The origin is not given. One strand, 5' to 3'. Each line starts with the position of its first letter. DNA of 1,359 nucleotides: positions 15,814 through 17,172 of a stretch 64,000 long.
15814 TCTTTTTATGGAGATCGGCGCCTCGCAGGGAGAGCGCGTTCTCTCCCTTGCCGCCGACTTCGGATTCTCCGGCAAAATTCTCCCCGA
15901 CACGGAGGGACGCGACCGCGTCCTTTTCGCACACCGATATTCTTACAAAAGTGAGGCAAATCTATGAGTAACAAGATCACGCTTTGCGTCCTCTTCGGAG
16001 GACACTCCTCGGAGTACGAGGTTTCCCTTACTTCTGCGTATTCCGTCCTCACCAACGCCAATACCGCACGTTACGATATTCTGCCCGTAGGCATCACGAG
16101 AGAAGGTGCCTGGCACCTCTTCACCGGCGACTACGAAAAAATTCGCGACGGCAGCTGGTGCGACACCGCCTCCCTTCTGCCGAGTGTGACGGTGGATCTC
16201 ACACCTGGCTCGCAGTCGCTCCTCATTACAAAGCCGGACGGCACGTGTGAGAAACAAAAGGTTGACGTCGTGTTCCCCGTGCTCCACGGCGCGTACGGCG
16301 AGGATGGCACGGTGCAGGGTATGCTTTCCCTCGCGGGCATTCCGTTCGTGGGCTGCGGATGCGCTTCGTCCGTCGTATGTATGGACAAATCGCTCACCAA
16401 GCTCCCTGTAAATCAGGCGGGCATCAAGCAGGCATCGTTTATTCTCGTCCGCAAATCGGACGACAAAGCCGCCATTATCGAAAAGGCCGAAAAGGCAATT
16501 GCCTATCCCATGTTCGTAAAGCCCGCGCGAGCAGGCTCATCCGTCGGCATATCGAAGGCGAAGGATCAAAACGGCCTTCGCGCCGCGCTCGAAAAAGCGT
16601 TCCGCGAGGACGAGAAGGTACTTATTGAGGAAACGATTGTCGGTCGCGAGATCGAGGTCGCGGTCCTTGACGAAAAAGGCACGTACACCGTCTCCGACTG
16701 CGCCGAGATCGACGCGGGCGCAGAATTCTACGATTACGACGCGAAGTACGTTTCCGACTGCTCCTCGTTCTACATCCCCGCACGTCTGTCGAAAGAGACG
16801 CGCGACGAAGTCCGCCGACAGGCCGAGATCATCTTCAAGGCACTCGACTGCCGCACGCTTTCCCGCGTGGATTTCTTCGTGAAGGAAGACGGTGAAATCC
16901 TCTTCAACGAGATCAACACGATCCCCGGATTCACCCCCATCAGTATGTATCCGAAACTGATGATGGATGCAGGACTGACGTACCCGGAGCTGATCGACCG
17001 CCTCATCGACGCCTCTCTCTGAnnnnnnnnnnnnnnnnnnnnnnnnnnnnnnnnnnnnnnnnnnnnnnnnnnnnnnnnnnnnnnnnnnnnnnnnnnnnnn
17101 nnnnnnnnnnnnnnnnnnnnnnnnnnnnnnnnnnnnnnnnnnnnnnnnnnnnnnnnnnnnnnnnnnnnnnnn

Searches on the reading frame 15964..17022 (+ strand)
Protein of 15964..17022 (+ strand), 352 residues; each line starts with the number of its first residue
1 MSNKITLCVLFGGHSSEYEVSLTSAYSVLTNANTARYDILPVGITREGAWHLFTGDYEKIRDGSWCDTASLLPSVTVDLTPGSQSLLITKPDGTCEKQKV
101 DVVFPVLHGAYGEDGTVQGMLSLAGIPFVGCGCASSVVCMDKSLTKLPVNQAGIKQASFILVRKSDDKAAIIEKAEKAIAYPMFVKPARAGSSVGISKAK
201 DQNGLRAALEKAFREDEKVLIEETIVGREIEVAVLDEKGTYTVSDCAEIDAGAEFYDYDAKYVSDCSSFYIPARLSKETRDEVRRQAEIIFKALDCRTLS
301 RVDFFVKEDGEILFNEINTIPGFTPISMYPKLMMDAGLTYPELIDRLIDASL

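Call 11: find_encoding_contigs(protein=window:15964-17022:+, flank=6000, max_places=10)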
Protein window:15964-17022:+ (352 aa): no gene with exactly this product is on record in the collection.

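Call 12: find_related_loci(query=window:15964-17019:+, collection=genome_contigs, flank=6000)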
Query window:15964-17019:+ (352 aa) in genome_contigs; peptide patterns used: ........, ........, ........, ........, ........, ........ (x = any residue, [..] = any of these).
600 stretches matched a pattern (row limit reached: there are more); 597 encode a relative of the query (tblastn E <= 1e-3); the best 80 are kept; 80 distinct loci.
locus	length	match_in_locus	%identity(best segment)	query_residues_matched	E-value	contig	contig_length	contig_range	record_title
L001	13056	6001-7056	74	1-352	1e-178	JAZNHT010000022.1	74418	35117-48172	MAG: Eubacteriales bacterium isolate T1900044691_TS20190157.MAGScoT_cleanbin_000002 SGB_1749_k141_2082610, whole genome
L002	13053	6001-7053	77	1-351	6e-178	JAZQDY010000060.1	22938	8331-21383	MAG: Eubacteriales bacterium isolate T1900044635_TS20190101.MAGScoT_cleanbin_000080 SGB_1135_k141_979588, whole genome s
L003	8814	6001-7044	74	1-348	1e-173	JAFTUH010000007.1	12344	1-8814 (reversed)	MAG: Clostridia bacterium isolate RGIG4156 Roe_deer_Colon-1__c88892, whole genome shotgun sequence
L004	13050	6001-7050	77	1-350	0e+0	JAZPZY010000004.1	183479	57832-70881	MAG: Eubacteriales bacterium isolate T1900044644_TS20190110.MAGScoT_cleanbin_000004 SGB_1318_k141_1588837, whole genome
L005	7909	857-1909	65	3-352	8e-148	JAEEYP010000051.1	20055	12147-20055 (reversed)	MAG: Clostridiales bacterium isolate Tb.RUG.63 k141_5956741_flag=0_multi=21.0000_len=20055, whole genome shotgun sequenc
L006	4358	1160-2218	54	3-348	3e-117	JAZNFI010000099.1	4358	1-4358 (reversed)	MAG: Candidatus Flemingiibacterium sp. isolate T1900044714_TS20190180.MAGScoT_cleanbin_000063 SGB_1862_k141_623701, whol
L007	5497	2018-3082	54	3-352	2e-115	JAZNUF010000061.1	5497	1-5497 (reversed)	MAG: Candidatus Flemingiibacterium sp. isolate T1900044798_TS20190264.MAGScoT_cleanbin_000047 SGB_2697_k141_246116, whol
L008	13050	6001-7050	53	4-352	3e-113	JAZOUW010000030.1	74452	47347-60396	MAG: Faecousia sp. isolate T1900045530_YK20190224.MAGScoT_cleanbin_000021 SGB_7723_k141_1019427, whole genome shotgun se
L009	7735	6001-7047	52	4-352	6e-112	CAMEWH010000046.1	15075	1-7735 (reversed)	MAG: uncultured Clostridia bacterium isolate SRR11489746_bin.71_metaWRAP_v1.3_MAG genome assembly, contig: ERZ11466724.5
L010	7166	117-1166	52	4-352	7e-111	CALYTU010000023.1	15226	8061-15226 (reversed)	MAG: uncultured Clostridia bacterium isolate SRR7188236_bin.37_metaWRAP_v1.3_MAG genome assembly, contig: ERZ9280836.207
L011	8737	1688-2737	51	4-352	8e-111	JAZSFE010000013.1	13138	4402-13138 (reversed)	MAG: Faecousia sp. isolate T1900044584_TS20190050.MAGScoT_cleanbin_000024 SGB_590_k141_1311458, whole genome shotgun seq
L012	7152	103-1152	52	4-352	1e-110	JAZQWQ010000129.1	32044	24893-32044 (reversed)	MAG: Faecousia sp. isolate T1900045165_TC20190159.MAGScoT_cleanbin_000051 SGB_5120_k141_1160588, whole genome shotgun se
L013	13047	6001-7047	53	3-352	2e-110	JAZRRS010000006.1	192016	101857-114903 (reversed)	MAG: Faecousia sp. isolate T1900045352_YK20190042.MAGScoT_cleanbin_000079 SGB_6764_k141_33638, whole genome shotgun sequ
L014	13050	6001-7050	52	3-352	4e-110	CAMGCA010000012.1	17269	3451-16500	MAG: uncultured Clostridia bacterium isolate ERR2020029_bin.6_metaWRAP_v1.3_MAG genome assembly, contig: ERZ10552023.778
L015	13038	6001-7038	51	3-348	8e-110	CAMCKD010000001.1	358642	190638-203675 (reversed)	MAG: uncultured Clostridia bacterium isolate ERR1855546_bin.18_metaWRAP_v1.3_MAG genome assembly, contig: ERZ9514764.2,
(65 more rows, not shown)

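Call 22: find_homologous_proteins(query=window:15964-17019:+, max_evalue=1e-80)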
Query window:15964-17019:+ (352 aa): 4152 proteins with E <= 1e-80 among 8000 candidates; the best 120 are listed.
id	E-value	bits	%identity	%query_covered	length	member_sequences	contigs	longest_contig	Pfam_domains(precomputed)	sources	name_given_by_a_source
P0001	2.6e-225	765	97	100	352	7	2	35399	PF01820.28,PF13535.12,PF02786.23,PF02222.28,PF07478.19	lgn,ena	-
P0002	6.4e-183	625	79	99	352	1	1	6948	PF01820.28,PF13535.12,PF02786.23,PF02222.28,PF07478.19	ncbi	-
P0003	9.3e-179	612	77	99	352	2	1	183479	PF01820.28,PF13535.12,PF02786.23,PF02222.28,PF07478.19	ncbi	-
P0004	1.0e-174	598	77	100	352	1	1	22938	PF01820.28,PF13535.12,PF02786.23,PF02222.28,PF07478.19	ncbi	-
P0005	2.7e-174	597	76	99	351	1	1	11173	PF01820.28,PF13535.12,PF02786.23,PF02222.28,PF07478.19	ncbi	-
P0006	5.8e-174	596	76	99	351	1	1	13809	PF01820.28,PF13535.12,PF02786.23,PF02222.28,PF07478.19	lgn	-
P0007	7.9e-171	586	75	99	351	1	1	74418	PF01820.28,PF13535.12,PF02786.23,PF02222.28,PF07478.19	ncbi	-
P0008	4.8e-170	583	75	99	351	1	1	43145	PF01820.28,PF13535.12,PF02786.23,PF02222.28,PF07478.19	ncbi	-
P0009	8.7e-169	579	75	99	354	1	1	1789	PF01820.28,PF13535.12,PF02786.23,PF02222.28,PF07478.19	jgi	-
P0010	1.1e-168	579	74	99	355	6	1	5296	PF01820.28,PF13535.12,PF02786.23,PF02222.28,PF07478.19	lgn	-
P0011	2.3e-168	578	74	99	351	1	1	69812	PF01820.28,PF13535.12,PF02786.23,PF02222.28,PF07478.19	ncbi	-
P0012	5.2e-166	570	74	99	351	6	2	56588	PF01820.28,PF13535.12,PF02786.23,PF02222.28,PF07478.19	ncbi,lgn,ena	-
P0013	1.1e-164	565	71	100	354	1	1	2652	PF01820.28,PF13535.12,PF02786.23,PF02222.28,PF07478.19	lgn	-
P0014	6.4e-162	556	72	99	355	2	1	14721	PF01820.28,PF13535.12,PF02786.23,PF02222.28,PF07478.19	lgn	-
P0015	1.5e-156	539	69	100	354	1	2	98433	PF01820.28,PF13535.12,PF02786.23,PF02222.28,PF07478.19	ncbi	-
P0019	3.5e-145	501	65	99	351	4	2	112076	PF01820.28,PF13535.12,PF02786.23,PF02222.28,PF07478.19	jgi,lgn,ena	-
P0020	1.3e-144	499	66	99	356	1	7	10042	PF01820.28,PF13535.12,PF02786.23,PF02222.28,PF07478.19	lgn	-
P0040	2.6e-138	479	63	100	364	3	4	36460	PF01820.28,PF13535.12,PF02786.23,PF02222.28,PF07478.19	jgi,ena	-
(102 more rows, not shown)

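Call 23: find_encoding_contigs(protein=P0015, flank=5000, max_places=2)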
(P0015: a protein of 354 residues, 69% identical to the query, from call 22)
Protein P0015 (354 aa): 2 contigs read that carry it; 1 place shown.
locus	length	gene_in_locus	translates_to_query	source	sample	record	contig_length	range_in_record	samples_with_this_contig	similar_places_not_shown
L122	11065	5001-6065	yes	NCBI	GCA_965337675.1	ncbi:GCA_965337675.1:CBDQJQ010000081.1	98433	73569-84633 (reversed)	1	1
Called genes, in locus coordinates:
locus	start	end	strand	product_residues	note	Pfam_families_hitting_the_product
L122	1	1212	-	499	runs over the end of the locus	PF00478:IMPDH, PF03060:NMO (faint), PF01070:FMN_dh (faint), PF00571:CBS (faint)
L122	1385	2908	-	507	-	PF13616:Rotamase_3, PF00639:Rotamase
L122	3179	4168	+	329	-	PF07136:DUF1385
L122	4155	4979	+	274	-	PF17827:PrmC_N, PF03602:Cons_hypoth95 (weak), PF05175:MTS, PF06325:PrmA (weak), PF01170:UPF0020 (weak), PF13847:Methyltransf_31, PF13649:Methyltransf_25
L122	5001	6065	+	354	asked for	PF01820:Dala_Dala_lig_N, PF02786:CPSase_L_D2, PF02222:ATP-grasp, PF07478:Dala_Dala_lig_C, PF13535:ATP-grasp_4 (weak)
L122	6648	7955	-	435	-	PF00768:Peptidase_S11, PF02113:Peptidase_S13 (weak), PF07943:PBP5_C (weak)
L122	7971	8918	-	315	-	PF06574:FAD_syn, PF01687:Flavokinase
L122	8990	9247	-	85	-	PF06135:IreB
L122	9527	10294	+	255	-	PF00142:Fer4_NifH, PF01656:CbiA, PF02374:ArsA_ATPase (weak), PF06564:CBP_BcsQ (weak), PF09140:MipZ, PF10609:ParA, PF13614:AAA_31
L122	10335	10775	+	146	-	PF02142:MGS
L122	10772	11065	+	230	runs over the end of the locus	PF00730:HhH-GPD, PF00633:HHH (weak)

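Call 24: find_encoding_contigs(protein=P0014, flank=5000, max_places=2)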
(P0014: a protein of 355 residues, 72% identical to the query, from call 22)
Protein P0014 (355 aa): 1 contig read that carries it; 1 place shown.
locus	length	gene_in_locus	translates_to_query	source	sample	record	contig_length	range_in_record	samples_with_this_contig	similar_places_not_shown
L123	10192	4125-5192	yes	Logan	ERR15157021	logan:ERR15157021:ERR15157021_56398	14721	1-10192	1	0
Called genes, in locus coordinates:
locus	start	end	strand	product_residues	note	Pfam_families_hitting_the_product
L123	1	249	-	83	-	?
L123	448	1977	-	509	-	PF13616:Rotamase_3, PF00639:Rotamase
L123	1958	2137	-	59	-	-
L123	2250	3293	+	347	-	PF07136:DUF1385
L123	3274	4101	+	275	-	PF17827:PrmC_N, PF05175:MTS, PF13847:Methyltransf_31 (weak), PF13649:Methyltransf_25 (weak)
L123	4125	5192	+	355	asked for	PF01820:Dala_Dala_lig_N, PF02786:CPSase_L_D2, PF02222:ATP-grasp, PF07478:Dala_Dala_lig_C, PF13535:ATP-grasp_4 (weak)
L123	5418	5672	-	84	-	-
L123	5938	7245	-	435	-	PF00768:Peptidase_S11, PF13354:Beta-lactamase2 (weak)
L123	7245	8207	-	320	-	PF06574:FAD_syn, PF01687:Flavokinase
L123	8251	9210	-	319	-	PF00248:Aldo_ket_red, PF13183:Fer4_8 (faint), PF13237:Fer4_10, PF14697:Fer4_21 (weak), PF12838:Fer4_7 (weak), PF13187:Fer4_9 (weak), PF00037:Fer4 (weak), PF12837:Fer4_6 (weak), +1 more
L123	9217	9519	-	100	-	PF06135:IreB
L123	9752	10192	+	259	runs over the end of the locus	PF00142:Fer4_NifH (weak), PF01656:CbiA, PF02374:ArsA_ATPase (weak), PF09140:MipZ (weak), PF10609:ParA, PF13614:AAA_31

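Call 25: find_encoding_contigs(protein=P0019, flank=5000, max_places=2)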
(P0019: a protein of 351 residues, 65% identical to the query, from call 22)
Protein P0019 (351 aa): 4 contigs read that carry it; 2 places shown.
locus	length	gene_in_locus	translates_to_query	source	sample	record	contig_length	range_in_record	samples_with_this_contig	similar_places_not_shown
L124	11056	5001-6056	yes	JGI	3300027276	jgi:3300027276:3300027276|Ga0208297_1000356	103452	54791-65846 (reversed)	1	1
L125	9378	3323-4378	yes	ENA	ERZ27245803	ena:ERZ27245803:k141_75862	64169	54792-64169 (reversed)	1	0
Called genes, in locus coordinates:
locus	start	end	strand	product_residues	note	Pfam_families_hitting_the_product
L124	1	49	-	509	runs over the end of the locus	PF13616:Rotamase_3, PF00639:Rotamase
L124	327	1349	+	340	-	PF07136:DUF1385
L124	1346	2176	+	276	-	PF17827:PrmC_N, PF03602:Cons_hypoth95 (weak), PF05175:MTS, PF06325:PrmA (weak), PF13847:Methyltransf_31 (weak), PF13649:Methyltransf_25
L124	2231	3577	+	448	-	-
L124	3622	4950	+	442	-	-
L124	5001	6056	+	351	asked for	PF01820:Dala_Dala_lig_N, PF02786:CPSase_L_D2, PF02222:ATP-grasp, PF07478:Dala_Dala_lig_C, PF13535:ATP-grasp_4 (weak)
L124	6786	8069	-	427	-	PF00768:Peptidase_S11, PF02113:Peptidase_S13 (weak), PF07943:PBP5_C (faint)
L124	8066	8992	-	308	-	PF06574:FAD_syn, PF01687:Flavokinase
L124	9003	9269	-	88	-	PF06135:IreB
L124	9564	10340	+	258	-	PF00142:Fer4_NifH (weak), PF01656:CbiA, PF07015:VirC1 (faint), PF09140:MipZ (weak), PF10609:ParA, PF13614:AAA_31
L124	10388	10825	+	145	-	PF02142:MGS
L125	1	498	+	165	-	?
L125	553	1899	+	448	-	-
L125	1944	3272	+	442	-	-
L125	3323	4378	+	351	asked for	PF01820:Dala_Dala_lig_N, PF02786:CPSase_L_D2, PF02222:ATP-grasp, PF07478:Dala_Dala_lig_C, PF13535:ATP-grasp_4 (weak)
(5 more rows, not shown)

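Call 26: find_encoding_contigs(protein=P0012, flank=5000, max_places=2)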
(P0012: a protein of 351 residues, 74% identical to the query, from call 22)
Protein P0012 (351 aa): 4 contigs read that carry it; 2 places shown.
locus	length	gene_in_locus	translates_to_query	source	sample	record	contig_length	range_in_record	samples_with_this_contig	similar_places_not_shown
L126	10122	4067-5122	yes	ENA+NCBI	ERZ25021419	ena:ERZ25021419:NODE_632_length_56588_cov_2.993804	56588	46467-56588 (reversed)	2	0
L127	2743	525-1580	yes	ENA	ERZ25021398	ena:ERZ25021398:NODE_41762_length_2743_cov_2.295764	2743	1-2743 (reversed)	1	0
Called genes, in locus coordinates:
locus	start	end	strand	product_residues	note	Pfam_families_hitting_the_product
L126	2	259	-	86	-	?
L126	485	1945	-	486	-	PF13616:Rotamase_3, PF00639:Rotamase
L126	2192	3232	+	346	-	PF07136:DUF1385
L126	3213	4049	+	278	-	PF17827:PrmC_N, PF03602:Cons_hypoth95, PF05175:MTS, PF13847:Methyltransf_31 (weak), PF13649:Methyltransf_25 (weak)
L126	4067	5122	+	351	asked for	PF01820:Dala_Dala_lig_N, PF02786:CPSase_L_D2, PF02222:ATP-grasp, PF07478:Dala_Dala_lig_C, PF13535:ATP-grasp_4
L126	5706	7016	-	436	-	PF00768:Peptidase_S11, PF02113:Peptidase_S13 (weak), PF07943:PBP5_C (weak)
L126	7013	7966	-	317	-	PF06574:FAD_syn, PF01687:Flavokinase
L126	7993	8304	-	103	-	PF06949:DUF1292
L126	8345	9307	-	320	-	PF00248:Aldo_ket_red, PF13183:Fer4_8 (faint), PF14697:Fer4_21 (faint), PF12797:Fer4_2 (faint), PF13187:Fer4_9 (weak), PF13237:Fer4_10 (weak), PF12838:Fer4_7 (weak), PF00037:Fer4 (weak), +1 more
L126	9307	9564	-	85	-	PF06135:IreB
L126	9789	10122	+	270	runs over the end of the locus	PF10609:ParA, PF00142:Fer4_NifH (weak), PF01656:CbiA, PF02374:ArsA_ATPase (weak), PF09140:MipZ (weak), PF13614:AAA_31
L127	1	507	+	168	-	?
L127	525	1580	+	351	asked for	PF01820:Dala_Dala_lig_N, PF02786:CPSase_L_D2, PF02222:ATP-grasp, PF07478:Dala_Dala_lig_C, PF13535:ATP-grasp_4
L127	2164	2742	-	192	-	?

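Call 30: find_encoding_contigs(protein=P0020, flank=3000, max_places=3)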
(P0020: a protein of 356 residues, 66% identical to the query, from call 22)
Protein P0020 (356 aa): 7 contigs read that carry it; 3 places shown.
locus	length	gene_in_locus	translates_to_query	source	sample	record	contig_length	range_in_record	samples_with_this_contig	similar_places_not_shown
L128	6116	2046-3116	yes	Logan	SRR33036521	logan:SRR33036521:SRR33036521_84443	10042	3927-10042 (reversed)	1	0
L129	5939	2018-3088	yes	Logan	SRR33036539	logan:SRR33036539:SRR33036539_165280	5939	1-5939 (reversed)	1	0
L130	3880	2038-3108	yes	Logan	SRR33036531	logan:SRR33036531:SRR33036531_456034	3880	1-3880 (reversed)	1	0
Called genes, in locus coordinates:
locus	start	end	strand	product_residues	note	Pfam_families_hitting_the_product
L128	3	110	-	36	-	?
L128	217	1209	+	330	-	PF07136:DUF1385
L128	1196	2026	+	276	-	PF17827:PrmC_N, PF03602:Cons_hypoth95, PF02384:N6_Mtase (weak), PF02475:TRM5-TYW2_MTfase, PF05175:MTS, PF06325:PrmA (weak), PF13847:Methyltransf_31 (weak), PF13649:Methyltransf_25, +1 more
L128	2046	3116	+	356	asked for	PF01820:Dala_Dala_lig_N, PF02786:CPSase_L_D2 (weak), PF07478:Dala_Dala_lig_C, PF02222:ATP-grasp (weak), PF13535:ATP-grasp_4 (faint)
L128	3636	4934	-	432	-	PF02113:Peptidase_S13 (weak), PF00768:Peptidase_S11, PF13354:Beta-lactamase2 (weak), PF07943:PBP5_C (weak)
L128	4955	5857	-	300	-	PF06574:FAD_syn, PF01687:Flavokinase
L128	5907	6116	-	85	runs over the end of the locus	PF06135:IreB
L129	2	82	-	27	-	?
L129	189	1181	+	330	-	PF07136:DUF1385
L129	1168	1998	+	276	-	PF17827:PrmC_N, PF03602:Cons_hypoth95, PF02384:N6_Mtase (weak), PF02475:TRM5-TYW2_MTfase, PF05175:MTS, PF06325:PrmA (weak), PF13847:Methyltransf_31 (weak), PF13649:Methyltransf_25, +1 more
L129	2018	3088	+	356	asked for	PF01820:Dala_Dala_lig_N, PF02786:CPSase_L_D2 (weak), PF07478:Dala_Dala_lig_C, PF02222:ATP-grasp (weak), PF13535:ATP-grasp_4 (faint)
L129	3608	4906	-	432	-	PF02113:Peptidase_S13 (weak), PF00768:Peptidase_S11, PF13354:Beta-lactamase2 (weak), PF07943:PBP5_C (weak)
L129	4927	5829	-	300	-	PF06574:FAD_syn, PF01687:Flavokinase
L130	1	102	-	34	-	?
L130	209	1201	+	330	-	PF07136:DUF1385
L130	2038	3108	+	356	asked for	PF01820:Dala_Dala_lig_N, PF02786:CPSase_L_D2 (weak), PF07478:Dala_Dala_lig_C, PF02222:ATP-grasp (weak), PF13535:ATP-grasp_4 (faint)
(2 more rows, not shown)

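Call 31: find_encoding_contigs(protein=P0040, flank=3000, max_places=2)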
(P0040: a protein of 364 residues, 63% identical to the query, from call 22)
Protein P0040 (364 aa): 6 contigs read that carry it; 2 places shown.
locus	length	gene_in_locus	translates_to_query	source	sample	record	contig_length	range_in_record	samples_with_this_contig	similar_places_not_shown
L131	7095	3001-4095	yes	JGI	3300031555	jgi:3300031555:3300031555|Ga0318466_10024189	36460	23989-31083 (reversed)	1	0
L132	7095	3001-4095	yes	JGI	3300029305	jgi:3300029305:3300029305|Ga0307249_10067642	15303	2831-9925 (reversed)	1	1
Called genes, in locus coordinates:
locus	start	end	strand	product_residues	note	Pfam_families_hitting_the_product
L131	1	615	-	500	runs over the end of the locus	PF00639:Rotamase, PF13616:Rotamase_3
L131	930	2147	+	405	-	-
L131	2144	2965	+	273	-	PF17827:PrmC_N, PF03602:Cons_hypoth95 (weak), PF05175:MTS, PF13847:Methyltransf_31, PF08242:Methyltransf_12 (faint), PF13649:Methyltransf_25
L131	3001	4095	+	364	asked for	PF01820:Dala_Dala_lig_N, PF02786:CPSase_L_D2, PF07478:Dala_Dala_lig_C, PF02222:ATP-grasp, PF13535:ATP-grasp_4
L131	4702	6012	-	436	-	PF00768:Peptidase_S11, PF02113:Peptidase_S13, PF13354:Beta-lactamase2 (weak), PF07943:PBP5_C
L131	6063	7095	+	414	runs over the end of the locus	-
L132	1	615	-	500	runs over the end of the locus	PF00639:Rotamase, PF13616:Rotamase_3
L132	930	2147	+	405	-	-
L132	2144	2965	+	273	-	PF17827:PrmC_N, PF03602:Cons_hypoth95 (weak), PF05175:MTS, PF13847:Methyltransf_31, PF08242:Methyltransf_12 (faint), PF13649:Methyltransf_25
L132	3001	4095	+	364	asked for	PF01820:Dala_Dala_lig_N, PF02786:CPSase_L_D2, PF07478:Dala_Dala_lig_C, PF02222:ATP-grasp, PF13535:ATP-grasp_4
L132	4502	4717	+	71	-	-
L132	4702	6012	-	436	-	PF00768:Peptidase_S11, PF02113:Peptidase_S13, PF13354:Beta-lactamase2 (weak), PF07943:PBP5_C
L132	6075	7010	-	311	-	PF06574:FAD_syn, PF01687:Flavokinase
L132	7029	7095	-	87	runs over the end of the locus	PF06135:IreB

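Call 32: find_encoding_contigs(protein=P0002, flank=3000, max_places=2)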
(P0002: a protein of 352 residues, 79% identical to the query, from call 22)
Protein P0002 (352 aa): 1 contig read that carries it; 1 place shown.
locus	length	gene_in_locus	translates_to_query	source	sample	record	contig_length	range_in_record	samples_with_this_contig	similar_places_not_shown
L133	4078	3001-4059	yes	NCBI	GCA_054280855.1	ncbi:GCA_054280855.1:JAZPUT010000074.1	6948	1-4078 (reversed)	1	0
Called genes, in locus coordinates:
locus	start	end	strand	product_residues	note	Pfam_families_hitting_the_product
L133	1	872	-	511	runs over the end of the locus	PF13616:Rotamase_3, PF00639:Rotamase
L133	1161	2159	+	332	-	PF07136:DUF1385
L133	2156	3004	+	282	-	PF17827:PrmC_N, PF03602:Cons_hypoth95, PF05175:MTS, PF06325:PrmA (weak), PF13847:Methyltransf_31 (weak), PF13649:Methyltransf_25 (weak)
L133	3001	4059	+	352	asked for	PF01820:Dala_Dala_lig_N, PF02786:CPSase_L_D2, PF02222:ATP-grasp, PF07478:Dala_Dala_lig_C, PF13535:ATP-grasp_4 (weak)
